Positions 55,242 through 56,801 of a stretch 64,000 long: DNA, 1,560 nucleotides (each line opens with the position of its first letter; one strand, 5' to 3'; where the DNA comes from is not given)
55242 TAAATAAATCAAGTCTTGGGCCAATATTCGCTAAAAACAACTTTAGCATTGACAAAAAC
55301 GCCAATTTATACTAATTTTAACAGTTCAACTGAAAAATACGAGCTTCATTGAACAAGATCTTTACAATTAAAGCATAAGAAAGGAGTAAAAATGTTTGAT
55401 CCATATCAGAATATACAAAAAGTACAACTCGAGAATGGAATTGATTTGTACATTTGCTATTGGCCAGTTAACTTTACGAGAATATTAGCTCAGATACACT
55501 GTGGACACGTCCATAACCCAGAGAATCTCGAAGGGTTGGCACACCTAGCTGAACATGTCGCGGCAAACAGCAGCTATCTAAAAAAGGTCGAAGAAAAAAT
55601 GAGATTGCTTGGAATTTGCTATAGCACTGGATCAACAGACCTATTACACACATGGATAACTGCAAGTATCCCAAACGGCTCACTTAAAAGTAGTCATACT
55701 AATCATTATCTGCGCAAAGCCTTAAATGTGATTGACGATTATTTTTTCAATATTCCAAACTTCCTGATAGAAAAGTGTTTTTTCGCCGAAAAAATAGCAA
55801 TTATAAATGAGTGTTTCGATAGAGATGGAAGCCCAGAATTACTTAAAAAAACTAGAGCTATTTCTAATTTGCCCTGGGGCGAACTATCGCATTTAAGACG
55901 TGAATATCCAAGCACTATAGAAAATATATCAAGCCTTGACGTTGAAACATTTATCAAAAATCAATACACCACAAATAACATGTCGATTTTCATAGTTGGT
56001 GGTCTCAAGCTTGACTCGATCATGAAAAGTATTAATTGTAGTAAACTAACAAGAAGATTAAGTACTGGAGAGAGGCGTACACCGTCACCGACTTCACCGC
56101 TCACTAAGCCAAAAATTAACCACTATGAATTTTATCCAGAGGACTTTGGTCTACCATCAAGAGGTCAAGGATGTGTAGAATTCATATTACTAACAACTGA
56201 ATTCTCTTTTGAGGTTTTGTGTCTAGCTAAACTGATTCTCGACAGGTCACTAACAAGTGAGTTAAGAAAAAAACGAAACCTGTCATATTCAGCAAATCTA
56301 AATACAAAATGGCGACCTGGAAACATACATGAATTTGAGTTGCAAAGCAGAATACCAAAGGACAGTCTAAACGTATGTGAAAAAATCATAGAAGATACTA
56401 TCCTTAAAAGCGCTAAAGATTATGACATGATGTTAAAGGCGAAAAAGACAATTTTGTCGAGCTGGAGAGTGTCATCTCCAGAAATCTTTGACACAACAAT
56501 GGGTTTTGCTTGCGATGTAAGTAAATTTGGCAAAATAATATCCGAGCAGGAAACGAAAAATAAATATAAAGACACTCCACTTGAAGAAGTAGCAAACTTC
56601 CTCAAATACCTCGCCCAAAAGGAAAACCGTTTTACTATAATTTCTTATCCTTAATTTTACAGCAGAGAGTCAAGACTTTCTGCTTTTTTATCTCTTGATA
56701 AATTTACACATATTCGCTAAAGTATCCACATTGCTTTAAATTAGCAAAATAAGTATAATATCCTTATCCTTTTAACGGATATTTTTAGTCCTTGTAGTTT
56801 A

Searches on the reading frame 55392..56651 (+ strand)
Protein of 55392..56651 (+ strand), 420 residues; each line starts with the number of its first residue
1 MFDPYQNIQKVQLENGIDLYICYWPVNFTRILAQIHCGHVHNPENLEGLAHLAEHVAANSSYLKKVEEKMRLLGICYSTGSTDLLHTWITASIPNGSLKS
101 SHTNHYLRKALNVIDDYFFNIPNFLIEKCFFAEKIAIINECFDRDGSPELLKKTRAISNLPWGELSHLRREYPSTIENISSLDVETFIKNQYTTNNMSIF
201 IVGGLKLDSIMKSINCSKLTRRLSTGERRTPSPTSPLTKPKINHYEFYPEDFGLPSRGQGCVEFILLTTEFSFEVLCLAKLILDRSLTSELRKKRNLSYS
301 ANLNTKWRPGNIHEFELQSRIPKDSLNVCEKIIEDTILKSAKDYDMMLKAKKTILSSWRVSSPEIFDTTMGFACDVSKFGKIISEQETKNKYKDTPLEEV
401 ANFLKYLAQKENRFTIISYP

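Call 9: search_protein_families(library=pfam, proteins=[window:55392-56651:+], max_evalue=0.001)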
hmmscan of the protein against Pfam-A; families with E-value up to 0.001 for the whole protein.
window:55392-56651:+ (420 aa): 2 families
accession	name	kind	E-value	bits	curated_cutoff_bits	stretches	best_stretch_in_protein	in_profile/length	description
PF05193.26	Peptidase_M16_C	-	9.4e-08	32.6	23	1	179-304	2-129/181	Peptidase M16 inactive domain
PF00675.25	Peptidase_M16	-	5e-06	26.9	22.3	1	33-135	17-110/149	Insulinase (Peptidase family M16)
